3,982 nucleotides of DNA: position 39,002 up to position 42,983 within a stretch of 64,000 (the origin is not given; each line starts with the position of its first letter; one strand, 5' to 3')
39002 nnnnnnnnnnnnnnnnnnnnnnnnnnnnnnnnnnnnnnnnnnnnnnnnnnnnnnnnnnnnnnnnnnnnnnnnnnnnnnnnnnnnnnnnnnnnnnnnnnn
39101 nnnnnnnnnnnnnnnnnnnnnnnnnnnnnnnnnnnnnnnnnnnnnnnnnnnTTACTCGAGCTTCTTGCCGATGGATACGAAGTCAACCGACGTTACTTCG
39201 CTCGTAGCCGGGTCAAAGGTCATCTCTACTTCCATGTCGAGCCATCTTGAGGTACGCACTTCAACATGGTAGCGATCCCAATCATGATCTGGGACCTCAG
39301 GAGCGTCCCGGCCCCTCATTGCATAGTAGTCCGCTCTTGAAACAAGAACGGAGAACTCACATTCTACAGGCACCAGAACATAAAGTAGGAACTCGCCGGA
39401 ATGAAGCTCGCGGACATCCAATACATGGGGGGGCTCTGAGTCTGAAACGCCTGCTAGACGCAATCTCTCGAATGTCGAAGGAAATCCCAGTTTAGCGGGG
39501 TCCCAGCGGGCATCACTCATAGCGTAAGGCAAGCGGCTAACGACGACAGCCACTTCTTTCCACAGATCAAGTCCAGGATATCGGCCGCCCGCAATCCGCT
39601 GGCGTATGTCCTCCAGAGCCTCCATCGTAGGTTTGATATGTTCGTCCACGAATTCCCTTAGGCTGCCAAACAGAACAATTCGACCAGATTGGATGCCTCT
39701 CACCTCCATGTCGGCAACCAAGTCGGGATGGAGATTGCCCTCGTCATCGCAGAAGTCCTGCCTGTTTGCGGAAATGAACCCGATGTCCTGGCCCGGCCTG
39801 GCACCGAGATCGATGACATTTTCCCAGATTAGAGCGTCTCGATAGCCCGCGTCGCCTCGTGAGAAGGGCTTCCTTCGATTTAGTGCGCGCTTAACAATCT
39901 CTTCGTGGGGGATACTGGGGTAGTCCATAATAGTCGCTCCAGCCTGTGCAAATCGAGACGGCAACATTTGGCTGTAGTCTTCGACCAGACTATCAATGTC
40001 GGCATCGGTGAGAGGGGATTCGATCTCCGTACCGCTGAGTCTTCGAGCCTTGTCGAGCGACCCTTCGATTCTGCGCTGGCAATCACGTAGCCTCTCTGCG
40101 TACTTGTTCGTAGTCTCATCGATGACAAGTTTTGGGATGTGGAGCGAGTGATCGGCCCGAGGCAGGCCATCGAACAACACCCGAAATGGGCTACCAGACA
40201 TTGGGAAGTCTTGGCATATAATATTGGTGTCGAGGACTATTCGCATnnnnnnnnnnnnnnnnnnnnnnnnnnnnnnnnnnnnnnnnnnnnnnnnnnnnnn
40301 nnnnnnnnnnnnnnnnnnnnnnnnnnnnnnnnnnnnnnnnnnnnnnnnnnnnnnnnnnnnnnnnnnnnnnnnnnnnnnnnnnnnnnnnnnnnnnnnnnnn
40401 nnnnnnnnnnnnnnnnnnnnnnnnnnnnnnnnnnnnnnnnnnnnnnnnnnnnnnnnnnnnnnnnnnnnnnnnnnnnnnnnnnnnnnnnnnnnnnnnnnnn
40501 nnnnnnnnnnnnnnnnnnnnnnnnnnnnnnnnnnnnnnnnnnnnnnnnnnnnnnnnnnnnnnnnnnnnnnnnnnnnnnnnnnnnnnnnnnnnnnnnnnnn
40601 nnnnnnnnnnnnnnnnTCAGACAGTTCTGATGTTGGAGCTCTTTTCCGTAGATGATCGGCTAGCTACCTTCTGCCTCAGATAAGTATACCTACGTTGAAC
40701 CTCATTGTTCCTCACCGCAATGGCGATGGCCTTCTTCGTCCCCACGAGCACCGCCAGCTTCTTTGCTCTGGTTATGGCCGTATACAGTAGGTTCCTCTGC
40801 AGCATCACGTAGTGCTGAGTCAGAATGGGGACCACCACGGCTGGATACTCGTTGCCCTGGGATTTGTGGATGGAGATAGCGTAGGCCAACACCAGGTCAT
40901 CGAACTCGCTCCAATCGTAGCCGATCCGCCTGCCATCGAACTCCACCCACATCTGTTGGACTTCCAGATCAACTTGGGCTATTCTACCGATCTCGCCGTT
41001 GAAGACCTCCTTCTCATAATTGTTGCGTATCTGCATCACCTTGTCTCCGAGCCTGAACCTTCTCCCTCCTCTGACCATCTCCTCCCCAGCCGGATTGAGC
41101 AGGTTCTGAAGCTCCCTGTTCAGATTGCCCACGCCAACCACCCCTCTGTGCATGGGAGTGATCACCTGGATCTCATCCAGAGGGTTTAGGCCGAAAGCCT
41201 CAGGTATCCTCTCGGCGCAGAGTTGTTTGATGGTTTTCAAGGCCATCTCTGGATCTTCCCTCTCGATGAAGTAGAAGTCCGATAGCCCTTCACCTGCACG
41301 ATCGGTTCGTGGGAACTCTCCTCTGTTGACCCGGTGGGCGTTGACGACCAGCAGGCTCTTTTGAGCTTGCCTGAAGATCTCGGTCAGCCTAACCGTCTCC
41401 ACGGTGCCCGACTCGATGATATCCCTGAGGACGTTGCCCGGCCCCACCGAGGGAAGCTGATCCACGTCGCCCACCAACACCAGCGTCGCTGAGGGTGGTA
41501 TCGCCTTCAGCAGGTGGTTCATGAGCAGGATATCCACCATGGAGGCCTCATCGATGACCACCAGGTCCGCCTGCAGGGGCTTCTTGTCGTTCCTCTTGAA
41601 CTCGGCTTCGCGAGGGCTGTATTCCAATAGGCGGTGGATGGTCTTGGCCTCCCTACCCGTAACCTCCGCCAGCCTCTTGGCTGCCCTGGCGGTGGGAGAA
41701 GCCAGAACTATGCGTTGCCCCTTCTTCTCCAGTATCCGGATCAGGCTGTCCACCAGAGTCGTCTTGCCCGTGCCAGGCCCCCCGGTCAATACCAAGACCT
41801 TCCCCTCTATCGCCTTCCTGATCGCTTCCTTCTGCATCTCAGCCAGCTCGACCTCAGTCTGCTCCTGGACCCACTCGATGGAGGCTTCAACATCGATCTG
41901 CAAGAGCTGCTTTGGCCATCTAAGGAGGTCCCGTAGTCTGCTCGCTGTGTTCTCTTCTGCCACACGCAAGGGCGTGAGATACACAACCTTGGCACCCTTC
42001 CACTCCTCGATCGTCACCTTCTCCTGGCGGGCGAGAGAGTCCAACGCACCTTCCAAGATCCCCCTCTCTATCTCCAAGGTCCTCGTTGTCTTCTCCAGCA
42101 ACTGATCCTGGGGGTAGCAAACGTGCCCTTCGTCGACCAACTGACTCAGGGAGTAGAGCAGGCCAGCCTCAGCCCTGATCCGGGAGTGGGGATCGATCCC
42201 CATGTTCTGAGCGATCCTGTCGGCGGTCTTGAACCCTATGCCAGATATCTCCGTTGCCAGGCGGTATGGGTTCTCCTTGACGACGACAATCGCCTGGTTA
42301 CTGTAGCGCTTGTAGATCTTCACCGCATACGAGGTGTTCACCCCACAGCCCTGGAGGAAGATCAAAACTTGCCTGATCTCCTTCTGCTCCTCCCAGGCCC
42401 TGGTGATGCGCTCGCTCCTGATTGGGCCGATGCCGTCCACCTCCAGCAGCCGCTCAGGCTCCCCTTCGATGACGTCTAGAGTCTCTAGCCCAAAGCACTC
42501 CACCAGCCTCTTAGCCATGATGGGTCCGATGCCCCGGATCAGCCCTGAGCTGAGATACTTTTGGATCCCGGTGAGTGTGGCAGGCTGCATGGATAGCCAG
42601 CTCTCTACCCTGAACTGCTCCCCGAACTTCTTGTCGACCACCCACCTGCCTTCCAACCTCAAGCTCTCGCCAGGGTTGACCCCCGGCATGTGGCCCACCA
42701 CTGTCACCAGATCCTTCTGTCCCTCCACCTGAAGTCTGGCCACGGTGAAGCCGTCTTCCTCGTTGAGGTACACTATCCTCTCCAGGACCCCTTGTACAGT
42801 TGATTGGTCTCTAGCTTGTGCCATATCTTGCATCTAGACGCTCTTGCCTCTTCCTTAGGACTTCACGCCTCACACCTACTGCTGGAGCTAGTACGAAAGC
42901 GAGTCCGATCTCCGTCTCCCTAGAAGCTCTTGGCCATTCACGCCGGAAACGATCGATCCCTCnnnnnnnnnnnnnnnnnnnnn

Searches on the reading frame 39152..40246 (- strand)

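Call 8: search_protein_families(library=pfam, proteins=[window:39152-40246:-], max_evalue=0.01)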
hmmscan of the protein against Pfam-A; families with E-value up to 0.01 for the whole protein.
window:39152-40246:- (364 aa): 2 families
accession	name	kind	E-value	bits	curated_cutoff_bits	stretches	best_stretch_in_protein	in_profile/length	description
PF16289.11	PIN_12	-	6.7e-23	82.4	32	1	3-165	1-172/172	PIN domain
PF01850.27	PIN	-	0.0017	19.4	23.6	1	3-77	1-71/120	PIN domain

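Call 42: search_protein_families(library=padloc, proteins=[window:39152-40246:-], max_evalue=0.01)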
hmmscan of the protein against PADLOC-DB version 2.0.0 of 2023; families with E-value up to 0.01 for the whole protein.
window:39152-40246:- (364 aa): 0 families

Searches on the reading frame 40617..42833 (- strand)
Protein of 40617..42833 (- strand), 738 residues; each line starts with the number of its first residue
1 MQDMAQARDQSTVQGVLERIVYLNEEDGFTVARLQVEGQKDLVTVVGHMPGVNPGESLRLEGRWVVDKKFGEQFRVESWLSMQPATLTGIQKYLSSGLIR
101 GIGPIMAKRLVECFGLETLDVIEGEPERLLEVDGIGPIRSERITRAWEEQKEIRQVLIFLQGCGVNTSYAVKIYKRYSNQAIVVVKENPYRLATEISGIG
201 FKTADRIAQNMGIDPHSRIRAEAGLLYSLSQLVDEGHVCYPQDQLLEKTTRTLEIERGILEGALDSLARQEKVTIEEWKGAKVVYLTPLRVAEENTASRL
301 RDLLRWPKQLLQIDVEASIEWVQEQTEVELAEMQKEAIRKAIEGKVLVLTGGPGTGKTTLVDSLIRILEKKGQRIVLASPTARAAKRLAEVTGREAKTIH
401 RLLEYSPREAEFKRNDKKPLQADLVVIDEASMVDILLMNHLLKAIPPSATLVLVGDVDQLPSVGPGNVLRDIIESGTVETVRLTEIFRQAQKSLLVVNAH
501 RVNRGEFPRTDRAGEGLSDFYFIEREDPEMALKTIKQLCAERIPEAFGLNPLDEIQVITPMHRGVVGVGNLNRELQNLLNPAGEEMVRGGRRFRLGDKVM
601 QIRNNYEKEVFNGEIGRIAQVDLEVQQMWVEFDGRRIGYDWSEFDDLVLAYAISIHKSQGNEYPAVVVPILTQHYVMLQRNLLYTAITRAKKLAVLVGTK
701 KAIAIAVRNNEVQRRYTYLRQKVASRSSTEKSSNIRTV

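Call 8: search_protein_families(library=pfam, proteins=[window:40617-42833:-], max_evalue=0.01)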
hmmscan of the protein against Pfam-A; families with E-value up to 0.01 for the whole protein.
window:40617-42833:- (738 aa): 35 families (the best 25 are shown)
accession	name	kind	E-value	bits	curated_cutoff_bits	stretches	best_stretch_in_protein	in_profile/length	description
PF13245.12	AAA_19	-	3.9e-47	160.2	25.1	1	334-465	1-134/134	AAA domain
PF13604.12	AAA_30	-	2.3e-43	148.6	27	1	330-508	2-174/191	AAA domain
PF14490.11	HHH_RecD2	-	1.5e-37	127.8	27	1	149-239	1-92/92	ATP-dependent RecD2 DNA helicase HHH domain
PF23139.1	OB_YrrC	-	3.7e-25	88.1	27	1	11-81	2-73/76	ATP-dependent DNA helicase YrrC, OB-fold domain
PF18335.7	SH3_13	-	1.6e-22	79.5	41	1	571-632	1-65/65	ATP-dependent RecD-like DNA helicase SH3 domain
PF13538.12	UvrD_C_2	-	4.6e-21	74.9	27.4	1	649-697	1-52/52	UvrD-like helicase C-terminal domain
PF01443.25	Viral_helicase1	-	8.9e-12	45.7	21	2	348-489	2-129/228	Viral superfamily 1 RNA helicase core domain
PF14520.12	HHH_5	-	1.3e-11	45.2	27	1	99-148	7-56/57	Helix-hairpin-helix domain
PF13086.12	AAA_11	-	4.9e-10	40.1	27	1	330-388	2-68/257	AAA domain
PF00270.35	DEAD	-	7.3e-08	32.8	26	1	332-474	2-143/167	DEAD/DEAH box helicase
PF05127.21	NAT10_TcmA_helicase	-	1.1e-07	32.3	22.7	1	348-445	1-113/176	RNA cytidine acetyltransferase NAT10/TcmA, helicase domain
PF02562.22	PhoH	-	3.1e-06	27.3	27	1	332-400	7-77/205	PhoH-like protein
PF05970.20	PIF1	-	7.9e-06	26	25.9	1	332-495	4-195/223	PIF1-like helicase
PF09848.15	SLFN-g3_helicase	-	1.8e-05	24.6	24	1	345-431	2-89/354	Schlafen group 3, DNA/RNA helicase domain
PF20720.3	nSTAND3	-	3.2e-05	24.1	27.2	1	335-379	8-52/155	Novel STAND NTPase 3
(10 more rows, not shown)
